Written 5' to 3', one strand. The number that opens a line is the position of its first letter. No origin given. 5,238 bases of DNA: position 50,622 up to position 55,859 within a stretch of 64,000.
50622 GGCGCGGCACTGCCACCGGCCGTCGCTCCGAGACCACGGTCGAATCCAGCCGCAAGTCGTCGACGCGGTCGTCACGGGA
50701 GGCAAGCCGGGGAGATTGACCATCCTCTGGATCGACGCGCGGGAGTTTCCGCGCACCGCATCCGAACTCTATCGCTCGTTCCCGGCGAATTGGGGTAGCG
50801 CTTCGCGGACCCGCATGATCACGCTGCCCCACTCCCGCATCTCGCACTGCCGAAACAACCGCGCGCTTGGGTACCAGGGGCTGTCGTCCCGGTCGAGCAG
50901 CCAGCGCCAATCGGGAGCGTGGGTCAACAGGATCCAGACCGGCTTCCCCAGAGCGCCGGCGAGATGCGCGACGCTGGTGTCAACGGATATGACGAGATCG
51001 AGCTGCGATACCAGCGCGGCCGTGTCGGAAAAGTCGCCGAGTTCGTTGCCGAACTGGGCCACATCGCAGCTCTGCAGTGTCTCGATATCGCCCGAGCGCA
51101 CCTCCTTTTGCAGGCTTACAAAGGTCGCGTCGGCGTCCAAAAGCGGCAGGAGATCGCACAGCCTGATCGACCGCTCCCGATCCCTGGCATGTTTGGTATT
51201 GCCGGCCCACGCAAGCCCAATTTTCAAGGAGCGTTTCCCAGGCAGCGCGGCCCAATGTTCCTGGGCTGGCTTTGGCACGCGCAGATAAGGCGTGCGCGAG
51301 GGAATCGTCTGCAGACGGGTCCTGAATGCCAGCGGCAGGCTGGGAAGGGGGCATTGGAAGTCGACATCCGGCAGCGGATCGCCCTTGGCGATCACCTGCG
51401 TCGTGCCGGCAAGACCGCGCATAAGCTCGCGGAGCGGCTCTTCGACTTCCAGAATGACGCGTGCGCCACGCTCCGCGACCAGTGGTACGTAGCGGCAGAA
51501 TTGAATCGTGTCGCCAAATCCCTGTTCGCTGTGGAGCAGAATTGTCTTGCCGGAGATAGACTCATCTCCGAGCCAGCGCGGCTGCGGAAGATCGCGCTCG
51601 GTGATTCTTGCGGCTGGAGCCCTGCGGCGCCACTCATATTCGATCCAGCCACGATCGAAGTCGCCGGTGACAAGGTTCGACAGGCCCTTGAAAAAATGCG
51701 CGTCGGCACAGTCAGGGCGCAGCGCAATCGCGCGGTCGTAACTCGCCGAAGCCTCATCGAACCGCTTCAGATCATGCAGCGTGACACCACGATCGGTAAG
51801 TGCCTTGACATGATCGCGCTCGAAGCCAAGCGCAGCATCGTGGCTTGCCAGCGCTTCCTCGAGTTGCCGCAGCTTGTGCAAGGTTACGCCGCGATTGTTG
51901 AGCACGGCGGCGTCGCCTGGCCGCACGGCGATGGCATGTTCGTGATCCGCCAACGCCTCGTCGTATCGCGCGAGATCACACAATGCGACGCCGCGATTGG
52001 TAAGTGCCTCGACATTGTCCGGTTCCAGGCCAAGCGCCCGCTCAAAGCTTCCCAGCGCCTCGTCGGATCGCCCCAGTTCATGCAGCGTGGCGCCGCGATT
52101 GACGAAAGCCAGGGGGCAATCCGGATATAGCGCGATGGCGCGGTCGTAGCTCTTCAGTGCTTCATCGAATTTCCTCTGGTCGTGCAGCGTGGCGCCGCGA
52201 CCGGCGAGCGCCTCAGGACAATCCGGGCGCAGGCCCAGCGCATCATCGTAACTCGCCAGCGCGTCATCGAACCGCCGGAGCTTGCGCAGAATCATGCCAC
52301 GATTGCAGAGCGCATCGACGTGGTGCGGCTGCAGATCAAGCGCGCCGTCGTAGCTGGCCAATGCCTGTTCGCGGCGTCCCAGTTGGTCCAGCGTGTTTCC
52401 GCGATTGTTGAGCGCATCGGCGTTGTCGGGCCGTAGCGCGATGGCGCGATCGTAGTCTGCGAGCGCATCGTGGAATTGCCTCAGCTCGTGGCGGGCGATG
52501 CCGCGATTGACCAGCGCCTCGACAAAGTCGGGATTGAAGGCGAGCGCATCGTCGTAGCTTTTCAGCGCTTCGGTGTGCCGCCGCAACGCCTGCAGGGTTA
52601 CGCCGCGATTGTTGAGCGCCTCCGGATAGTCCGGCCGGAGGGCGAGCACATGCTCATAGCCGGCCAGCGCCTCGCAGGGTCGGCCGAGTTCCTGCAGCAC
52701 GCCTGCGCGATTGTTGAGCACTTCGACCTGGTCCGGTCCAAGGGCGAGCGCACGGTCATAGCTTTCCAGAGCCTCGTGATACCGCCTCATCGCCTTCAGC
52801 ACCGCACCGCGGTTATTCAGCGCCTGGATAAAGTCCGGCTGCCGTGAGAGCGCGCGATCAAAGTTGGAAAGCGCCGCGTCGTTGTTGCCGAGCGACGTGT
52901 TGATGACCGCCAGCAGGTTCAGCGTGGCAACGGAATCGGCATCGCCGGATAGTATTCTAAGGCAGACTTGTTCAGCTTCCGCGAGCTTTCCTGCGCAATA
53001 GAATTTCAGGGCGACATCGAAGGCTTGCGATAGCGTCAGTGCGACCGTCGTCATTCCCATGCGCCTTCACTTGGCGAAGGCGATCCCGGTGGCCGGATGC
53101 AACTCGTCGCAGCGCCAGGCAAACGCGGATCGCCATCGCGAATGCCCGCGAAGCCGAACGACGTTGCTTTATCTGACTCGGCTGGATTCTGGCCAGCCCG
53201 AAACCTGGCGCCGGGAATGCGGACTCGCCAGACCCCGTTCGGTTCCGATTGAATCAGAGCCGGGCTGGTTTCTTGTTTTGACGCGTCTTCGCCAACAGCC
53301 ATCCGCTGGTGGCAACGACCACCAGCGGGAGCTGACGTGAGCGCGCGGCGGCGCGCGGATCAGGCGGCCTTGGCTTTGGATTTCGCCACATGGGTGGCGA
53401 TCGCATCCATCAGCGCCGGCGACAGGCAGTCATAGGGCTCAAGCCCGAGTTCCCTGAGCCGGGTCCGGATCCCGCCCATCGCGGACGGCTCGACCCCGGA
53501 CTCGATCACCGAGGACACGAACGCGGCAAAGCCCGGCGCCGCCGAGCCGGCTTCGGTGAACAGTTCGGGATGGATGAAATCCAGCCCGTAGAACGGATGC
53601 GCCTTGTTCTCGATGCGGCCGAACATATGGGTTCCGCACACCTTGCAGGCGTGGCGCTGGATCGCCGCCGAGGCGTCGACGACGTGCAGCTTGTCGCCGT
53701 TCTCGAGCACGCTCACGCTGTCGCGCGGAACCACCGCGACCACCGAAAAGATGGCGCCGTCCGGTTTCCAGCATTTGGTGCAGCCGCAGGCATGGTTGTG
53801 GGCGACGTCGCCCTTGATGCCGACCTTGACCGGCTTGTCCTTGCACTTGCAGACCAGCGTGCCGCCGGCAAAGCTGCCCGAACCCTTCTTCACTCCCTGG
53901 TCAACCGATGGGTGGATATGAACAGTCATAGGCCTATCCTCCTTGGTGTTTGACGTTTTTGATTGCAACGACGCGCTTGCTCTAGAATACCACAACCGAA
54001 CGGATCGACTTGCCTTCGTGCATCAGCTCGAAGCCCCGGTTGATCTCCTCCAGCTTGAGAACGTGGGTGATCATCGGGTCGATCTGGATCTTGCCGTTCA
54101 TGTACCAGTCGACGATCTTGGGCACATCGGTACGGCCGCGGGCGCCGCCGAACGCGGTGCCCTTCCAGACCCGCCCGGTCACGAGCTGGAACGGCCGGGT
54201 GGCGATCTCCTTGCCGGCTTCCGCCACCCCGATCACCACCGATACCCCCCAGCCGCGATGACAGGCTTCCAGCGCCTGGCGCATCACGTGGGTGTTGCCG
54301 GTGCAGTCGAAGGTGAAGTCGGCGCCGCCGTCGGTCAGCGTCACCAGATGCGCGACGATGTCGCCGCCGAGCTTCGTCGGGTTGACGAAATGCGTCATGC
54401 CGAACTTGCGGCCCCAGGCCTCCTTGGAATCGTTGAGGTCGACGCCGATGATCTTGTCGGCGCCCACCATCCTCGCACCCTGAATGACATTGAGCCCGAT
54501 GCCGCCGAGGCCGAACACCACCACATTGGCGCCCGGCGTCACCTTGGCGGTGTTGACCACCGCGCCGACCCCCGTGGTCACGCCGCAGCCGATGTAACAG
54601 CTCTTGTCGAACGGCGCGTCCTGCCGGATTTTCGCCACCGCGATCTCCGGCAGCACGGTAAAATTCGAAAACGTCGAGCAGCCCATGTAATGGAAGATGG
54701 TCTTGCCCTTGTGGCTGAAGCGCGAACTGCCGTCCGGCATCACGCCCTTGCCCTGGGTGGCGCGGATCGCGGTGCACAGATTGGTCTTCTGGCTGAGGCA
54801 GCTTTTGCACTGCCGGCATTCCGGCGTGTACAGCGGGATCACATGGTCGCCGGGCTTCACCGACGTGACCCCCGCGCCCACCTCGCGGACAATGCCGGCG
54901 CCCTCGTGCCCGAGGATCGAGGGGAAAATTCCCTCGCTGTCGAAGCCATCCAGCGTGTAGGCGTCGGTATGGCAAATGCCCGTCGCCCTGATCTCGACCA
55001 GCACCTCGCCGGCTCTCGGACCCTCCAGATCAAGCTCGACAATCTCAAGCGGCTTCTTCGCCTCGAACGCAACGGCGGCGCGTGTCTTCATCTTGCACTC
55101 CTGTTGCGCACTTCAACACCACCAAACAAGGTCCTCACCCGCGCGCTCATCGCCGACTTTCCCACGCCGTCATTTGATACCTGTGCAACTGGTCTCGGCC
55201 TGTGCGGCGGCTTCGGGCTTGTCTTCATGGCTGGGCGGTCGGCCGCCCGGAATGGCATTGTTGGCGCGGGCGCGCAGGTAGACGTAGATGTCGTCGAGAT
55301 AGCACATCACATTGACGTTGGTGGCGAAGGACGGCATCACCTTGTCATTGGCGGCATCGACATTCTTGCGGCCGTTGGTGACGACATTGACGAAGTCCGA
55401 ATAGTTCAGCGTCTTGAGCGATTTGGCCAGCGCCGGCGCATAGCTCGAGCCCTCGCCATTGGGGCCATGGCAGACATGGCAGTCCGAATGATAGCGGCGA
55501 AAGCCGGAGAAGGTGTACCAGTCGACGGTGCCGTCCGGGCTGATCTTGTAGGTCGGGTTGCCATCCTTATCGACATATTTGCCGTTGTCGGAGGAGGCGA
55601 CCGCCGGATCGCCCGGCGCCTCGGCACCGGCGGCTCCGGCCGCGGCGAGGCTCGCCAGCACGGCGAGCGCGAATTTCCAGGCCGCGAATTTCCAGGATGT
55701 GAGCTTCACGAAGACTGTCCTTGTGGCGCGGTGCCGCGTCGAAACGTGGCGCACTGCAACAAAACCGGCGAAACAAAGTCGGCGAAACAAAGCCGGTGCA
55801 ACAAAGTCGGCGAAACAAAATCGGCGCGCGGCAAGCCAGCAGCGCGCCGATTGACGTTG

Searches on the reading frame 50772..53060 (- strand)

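Call 8: search_protein_families(library=ncbifam, proteins=[window:50772-53060:-])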
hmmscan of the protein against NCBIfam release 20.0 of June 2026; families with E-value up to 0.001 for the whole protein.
window:50772-53060:- (763 aa): 28 families (the best 25 are shown)
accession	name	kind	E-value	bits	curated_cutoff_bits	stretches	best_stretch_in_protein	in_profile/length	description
TIGR02917.1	PEP_TPR_lipo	equivalog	1.1e-46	159.3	312.2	5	145-284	124-263/899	XrtA/PEP-CTERM system TPR-repeat protein PrsT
TIGR02521.1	type_IV_pilW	equivalog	1.8e-44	152.1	154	5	163-286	48-173/234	type IV pilus biogenesis/stability protein PilW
NF040959.1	MamA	equivalog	2.1e-44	151.4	200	5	117-246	42-171/204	magnetosome protein MamA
NF033762.1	social_mot_Tgl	equivalog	2.4e-41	141.8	225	6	50-139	37-127/252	social motility TPR repeat lipoprotein Tgl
NF008391.2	PRK11189.1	equivalog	1.2e-35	123.5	250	5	199-267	84-152/297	lipoprotein NlpI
TIGR02552.1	LcrH_SycD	equivalog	2.3e-27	95.4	104.8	1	286-350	56-120/136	SycD/LcrH family type III secretion system chaperone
TIGR00990.1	3a0801s09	subfamily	3.9e-26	91.8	757.25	2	146-311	331-496/615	mitochondrial import receptor subunit TOM70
NF033758.1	gliding_GltE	equivalog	8.9e-26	90.8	225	1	341-399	281-339/411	adventurous gliding motility TPR repeat lipoprotein GltE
NF002725.1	PRK02603.1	equivalog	6.4e-25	88.1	143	1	93-165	50-125/173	photosystem I assembly protein Ycf3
NF033920.0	C39_PA2778_fam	equivalog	3.6e-21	75.7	150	3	155-245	165-255/255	PA2778 family cysteine peptidase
NF047507.1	TPR_BatC_Lepto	exception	2.9e-17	62.9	175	1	158-251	36-133/214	TPR repeat-containing protein BatC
TIGR03939.1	PGA_TPR_OMP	equivalog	6.2e-16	57.8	366.65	3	229-445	68-302/800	poly-beta-1,6 N-acetyl-D-glucosamine export porin PgaA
NF040561.1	PrimPol_Msp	equivalog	1.8e-13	49.9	200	0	97-185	10-97/515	CRISPR-associated primase-polymerase type A1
NF047371.1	FlcA_CTERM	equivalog_domain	9.4e-13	47.5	300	0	163-242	456-535/646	periplasmic flagellar collar protein FlcA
NF041522.1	TPR_sll0314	equivalog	4.6e-12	45.8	225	0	48-129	153-231/275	Sll0314/Alr1548 family TPR repeat-containing protein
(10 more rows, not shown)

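Call 9: search_protein_families(library=pfam, proteins=[window:50772-53060:-])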
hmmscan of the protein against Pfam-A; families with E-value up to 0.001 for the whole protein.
window:50772-53060:- (763 aa): 26 families (the best 25 are shown)
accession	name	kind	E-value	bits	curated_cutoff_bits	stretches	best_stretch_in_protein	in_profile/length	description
PF00515.34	TPR_1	-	1.4e-89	291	27.8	9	282-315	1-34/34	Tetratricopeptide repeat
PF13414.12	TPR_11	-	2.8e-69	229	26.8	7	195-228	9-42/42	TPR repeat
PF07719.23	TPR_2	-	1.9e-67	218.3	27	7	282-315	1-34/34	Tetratricopeptide repeat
PF13431.12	TPR_17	-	1.1e-56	184.9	24.4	1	203-234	2-33/34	Tetratricopeptide repeat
PF13181.12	TPR_8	-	9.5e-52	169.2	25.7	2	214-247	1-34/34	Tetratricopeptide repeat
PF13432.12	TPR_16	-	3e-46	155.9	32.7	7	254-314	3-63/65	Tetratricopeptide repeat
PF13424.12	TPR_12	-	5.3e-41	139.1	30.1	8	78-143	3-76/77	Tetratricopeptide repeat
PF13371.12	TPR_9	-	3.5e-35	120.3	35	5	293-352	6-65/73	Tetratricopeptide repeat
PF13428.12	TPR_14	-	5.6e-30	101.2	23.5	0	282-321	1-40/44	Tetratricopeptide repeat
PF13374.12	TPR_10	-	1.4e-29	101.7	27.5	1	352-380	4-32/42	Tetratricopeptide repeat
PF14559.12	TPR_19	-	1.4e-28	99.5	25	4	261-317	4-60/68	Tetratricopeptide repeat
PF13176.12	TPR_7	-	3.8e-21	73.8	27.9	0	85-110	6-31/36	Tetratricopeptide repeat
PF23914.1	TPR_CcmH_CycH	-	1.2e-11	45.2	42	0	85-172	57-147/158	Cytochrome c-type biogenesis protein H TPR domain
PF01239.28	PPTA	-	4.9e-11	42.1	29.5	0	62-91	3-32/32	Protein prenyltransferase alpha subunit repeat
PF13174.12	TPR_6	-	1.9e-09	38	26.3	0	293-314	11-32/33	Tetratricopeptide repeat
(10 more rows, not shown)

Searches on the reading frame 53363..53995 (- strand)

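Call 8: search_protein_families(library=ncbifam, proteins=[window:53363-53995:-])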
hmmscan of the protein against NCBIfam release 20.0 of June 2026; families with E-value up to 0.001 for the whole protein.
window:53363-53995:- (211 aa): 2 families
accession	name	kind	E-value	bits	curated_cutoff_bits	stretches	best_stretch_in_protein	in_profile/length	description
NF003829.0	PRK05417.1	subfamily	1.7e-102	341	249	1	23-209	2-188/191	glutathione-dependent formaldehyde-activating enzyme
TIGR02820.1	formald_GSH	equivalog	1.1e-100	334.9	234.55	1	26-207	1-182/182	S-(hydroxymethyl)glutathione synthase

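Call 9: search_protein_families(library=pfam, proteins=[window:53363-53995:-])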
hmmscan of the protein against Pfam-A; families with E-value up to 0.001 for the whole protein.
window:53363-53995:- (211 aa): 1 family
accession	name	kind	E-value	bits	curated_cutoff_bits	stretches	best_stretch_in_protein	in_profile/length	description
PF04828.22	GFA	-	8.3e-11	42.4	24.3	1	49-136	6-92/115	Glutathione-dependent formaldehyde-activating enzyme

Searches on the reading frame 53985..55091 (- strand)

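Call 8: search_protein_families(library=ncbifam, proteins=[window:53985-55091:-])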
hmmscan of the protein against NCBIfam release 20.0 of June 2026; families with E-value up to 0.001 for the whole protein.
window:53985-55091:- (369 aa): 22 families
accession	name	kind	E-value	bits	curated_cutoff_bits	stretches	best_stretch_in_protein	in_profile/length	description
TIGR02818.1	adh_III_F_hyde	equivalog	1.7e-180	599.9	543.95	1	2-368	1-367/368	S-(hydroxymethyl)glutathione dehydrogenase/class III alcohol dehydrogenase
TIGR03989.1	Rxyl_3153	subfamily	2.1e-92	310.3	440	1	2-369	1-370/370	NDMA-dependent alcohol dehydrogenase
TIGR03451.1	mycoS_dep_FDH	equivalog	3.4e-68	230.1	512.9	1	4-369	3-358/358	S-(hydroxymethyl)mycothiol dehydrogenase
NF041097.1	keto_inos_dh_IolM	equivalog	5e-40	137.4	450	1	15-366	40-386/389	scyllo-inosose 3-dehydrogenase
TIGR00692.1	tdh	equivalog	1.6e-35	122.7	458.35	1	11-367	7-338/340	L-threonine 3-dehydrogenase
NF003808.0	PRK05396.1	equivalog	9e-35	120.1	380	1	8-366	6-337/341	L-threonine 3-dehydrogenase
NF006940.0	PRK09422.1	equivalog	5.1e-32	111.2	344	2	5-111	3-108/338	alcohol dehydrogenase AdhP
NF010344.0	PRK13771.1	subfamily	2.4e-31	109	349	2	4-108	2-106/334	putative alcohol dehydrogenase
TIGR03366.1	HpnZ_proposed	hypoth_equivalog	4.2e-28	98.5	328.1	1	26-305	4-270/315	putative phosphonate catabolism associated alcohol dehydrogenase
NF041172.1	AcrlCoa_red_Thmprot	equivalog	4.9e-25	88.2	500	1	5-367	3-331/334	acryloyl-CoA reductase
NF007489.0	PRK10083.1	equivalog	9e-25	87.3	376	1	9-359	6-325/339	Zn-dependent oxidoreductase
TIGR03201.1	dearomat_had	equivalog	7.7e-23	81.1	338.65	1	11-368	7-347/349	6-hydroxycyclohex-1-ene-1-carbonyl-CoA dehydrogenase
NF007375.0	PRK09880.1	equivalog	1e-20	73.8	469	1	2-357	4-330/344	L-idonate 5-dehydrogenase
NF007642.0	PRK10309.1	equivalog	3.8e-20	72.4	550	2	140-246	116-220/347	galactitol-1-phosphate 5-dehydrogenase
NF047908.1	AldhRedAhr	equivalog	1.3e-19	70.3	470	1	3-112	4-114/335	NADPH-dependent aldehyde reductase Ahr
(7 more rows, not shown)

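Call 9: search_protein_families(library=pfam, proteins=[window:53985-55091:-])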
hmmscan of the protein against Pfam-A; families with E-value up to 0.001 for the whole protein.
window:53985-55091:- (369 aa): 3 families
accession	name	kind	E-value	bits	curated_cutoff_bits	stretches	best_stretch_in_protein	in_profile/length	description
PF00107.32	ADH_zinc_N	-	1.7e-25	89.9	31.8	1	197-329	1-126/129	Zinc-binding dehydrogenase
PF08240.17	ADH_N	-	2.2e-21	76.5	23.5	1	27-116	2-86/104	Alcohol dehydrogenase GroES-like domain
PF13602.12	ADH_zinc_N_2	-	1.5e-05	26.4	27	1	252-363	18-129/134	Zinc-binding dehydrogenase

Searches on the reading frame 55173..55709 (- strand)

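Call 8: search_protein_families(library=ncbifam, proteins=[window:55173-55709:-])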
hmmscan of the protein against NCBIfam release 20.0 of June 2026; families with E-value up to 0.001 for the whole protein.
window:55173-55709:- (179 aa): 4 families
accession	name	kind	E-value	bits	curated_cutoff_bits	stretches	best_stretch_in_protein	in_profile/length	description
TIGR03874.1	4cys_cytochr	equivalog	1.5e-70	235.5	161.75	1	36-175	3-142/143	c-type cytochrome, methanol metabolism-related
NF045773.1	cytochro_C550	exception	5.1e-05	23.2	125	1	72-120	55-102/118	cytochrome c550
NF045774.1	cytochro_C551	exception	0.00011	22.2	118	1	73-118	46-90/110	cytochrome c551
NF050122.1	bc1_QcrC_actin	exception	0.00032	20.1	200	0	69-95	44-70/253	cytochrome bc1 complex diheme cytochrome c subunit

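Call 9: search_protein_families(library=pfam, proteins=[window:55173-55709:-])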
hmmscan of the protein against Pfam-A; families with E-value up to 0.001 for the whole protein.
window:55173-55709:- (179 aa): 1 family
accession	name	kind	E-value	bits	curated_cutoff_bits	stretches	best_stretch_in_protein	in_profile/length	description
PF13442.11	Cytochrome_CBB3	-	1.5e-06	28.8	27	1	69-143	6-66/68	Cytochrome C oxidase, cbb3-type, subunit III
